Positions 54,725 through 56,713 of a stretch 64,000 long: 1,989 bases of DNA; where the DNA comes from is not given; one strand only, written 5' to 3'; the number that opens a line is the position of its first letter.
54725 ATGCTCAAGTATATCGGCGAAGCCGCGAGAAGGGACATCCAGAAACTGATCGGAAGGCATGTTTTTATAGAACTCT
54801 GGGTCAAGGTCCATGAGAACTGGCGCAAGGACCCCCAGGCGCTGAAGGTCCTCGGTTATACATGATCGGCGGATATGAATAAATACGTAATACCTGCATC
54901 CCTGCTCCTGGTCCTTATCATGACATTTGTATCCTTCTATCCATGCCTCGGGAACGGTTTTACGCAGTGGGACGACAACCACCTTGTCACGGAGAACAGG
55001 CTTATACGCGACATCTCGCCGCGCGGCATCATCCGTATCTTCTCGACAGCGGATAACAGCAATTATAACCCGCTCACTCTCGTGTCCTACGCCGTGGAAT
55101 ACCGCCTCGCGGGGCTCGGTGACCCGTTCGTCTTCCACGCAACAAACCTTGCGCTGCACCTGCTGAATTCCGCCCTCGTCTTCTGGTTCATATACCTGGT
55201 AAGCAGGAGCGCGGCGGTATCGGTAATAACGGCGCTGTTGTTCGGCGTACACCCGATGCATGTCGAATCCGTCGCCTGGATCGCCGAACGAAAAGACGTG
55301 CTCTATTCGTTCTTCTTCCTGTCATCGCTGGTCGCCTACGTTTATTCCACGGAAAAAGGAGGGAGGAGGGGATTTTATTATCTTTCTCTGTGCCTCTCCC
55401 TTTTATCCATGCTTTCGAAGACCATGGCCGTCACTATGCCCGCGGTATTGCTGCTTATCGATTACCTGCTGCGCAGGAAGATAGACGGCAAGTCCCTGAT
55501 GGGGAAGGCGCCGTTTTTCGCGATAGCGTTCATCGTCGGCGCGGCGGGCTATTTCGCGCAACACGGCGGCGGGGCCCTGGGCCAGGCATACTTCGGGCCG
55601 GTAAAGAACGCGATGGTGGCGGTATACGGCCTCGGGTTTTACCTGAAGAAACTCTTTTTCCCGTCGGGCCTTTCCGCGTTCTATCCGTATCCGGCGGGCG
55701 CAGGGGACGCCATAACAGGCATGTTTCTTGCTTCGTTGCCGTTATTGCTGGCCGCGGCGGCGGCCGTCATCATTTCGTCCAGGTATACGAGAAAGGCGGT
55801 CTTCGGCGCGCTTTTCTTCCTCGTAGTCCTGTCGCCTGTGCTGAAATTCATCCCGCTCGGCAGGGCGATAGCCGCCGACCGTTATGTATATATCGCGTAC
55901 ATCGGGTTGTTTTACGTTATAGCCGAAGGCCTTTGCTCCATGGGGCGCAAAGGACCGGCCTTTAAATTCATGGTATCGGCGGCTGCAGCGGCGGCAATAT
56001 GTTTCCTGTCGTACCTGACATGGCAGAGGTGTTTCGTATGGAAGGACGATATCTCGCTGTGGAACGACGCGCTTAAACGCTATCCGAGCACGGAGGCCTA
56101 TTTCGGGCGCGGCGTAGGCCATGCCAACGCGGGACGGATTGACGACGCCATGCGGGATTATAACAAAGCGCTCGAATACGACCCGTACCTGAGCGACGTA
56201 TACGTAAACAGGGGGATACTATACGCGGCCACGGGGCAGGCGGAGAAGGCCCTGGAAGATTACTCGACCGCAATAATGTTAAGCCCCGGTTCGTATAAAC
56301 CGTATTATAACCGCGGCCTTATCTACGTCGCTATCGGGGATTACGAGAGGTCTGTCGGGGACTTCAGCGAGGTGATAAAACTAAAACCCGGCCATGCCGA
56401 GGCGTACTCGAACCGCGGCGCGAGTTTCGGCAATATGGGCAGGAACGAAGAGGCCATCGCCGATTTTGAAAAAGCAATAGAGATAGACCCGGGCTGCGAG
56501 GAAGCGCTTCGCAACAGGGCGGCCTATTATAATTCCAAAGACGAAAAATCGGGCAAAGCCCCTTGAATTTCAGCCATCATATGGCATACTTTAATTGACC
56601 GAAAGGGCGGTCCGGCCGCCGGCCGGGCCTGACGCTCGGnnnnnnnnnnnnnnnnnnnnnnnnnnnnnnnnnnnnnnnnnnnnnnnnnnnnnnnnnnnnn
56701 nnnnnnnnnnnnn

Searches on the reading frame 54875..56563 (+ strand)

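Call 77: search_protein_families(library=pfam, proteins=[window:54875-56563:+], max_evalue=0.0001)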
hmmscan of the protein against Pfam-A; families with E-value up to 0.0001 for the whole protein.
window:54875-56563:+ (563 aa): 12 families
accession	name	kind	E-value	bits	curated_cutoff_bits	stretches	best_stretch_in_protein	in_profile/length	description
PF00515.34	TPR_1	-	1.7e-33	113.5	27.8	4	508-540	1-33/34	Tetratricopeptide repeat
PF07719.23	TPR_2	-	1.2e-29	100.4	27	2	508-540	1-33/34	Tetratricopeptide repeat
PF13181.12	TPR_8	-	3.2e-23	80.3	25.7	1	508-540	1-33/34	Tetratricopeptide repeat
PF13414.12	TPR_11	-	7.9e-23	80.3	26.8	3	450-488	4-42/42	TPR repeat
PF13431.12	TPR_17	-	3.3e-18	64.8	24.4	1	429-461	2-34/34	Tetratricopeptide repeat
PF13371.12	TPR_9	-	2.1e-13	50.5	35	1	449-505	4-60/73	Tetratricopeptide repeat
PF13432.12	TPR_16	-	4.1e-13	49.9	32.7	1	478-540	1-63/65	Tetratricopeptide repeat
PF13424.12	TPR_12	-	1.2e-09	38.6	30.1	0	477-538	6-75/77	Tetratricopeptide repeat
PF13428.12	TPR_14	-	2.2e-09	37.5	23.5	0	520-549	13-42/44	Tetratricopeptide repeat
PF13174.12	TPR_6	-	8.7e-09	35.9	26.3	0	510-539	2-31/33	Tetratricopeptide repeat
PF14559.12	TPR_19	-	1.5e-08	35.2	25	0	419-460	4-45/68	Tetratricopeptide repeat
PF13374.12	TPR_10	-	1.1e-05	25.7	27.5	0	508-537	2-31/42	Tetratricopeptide repeat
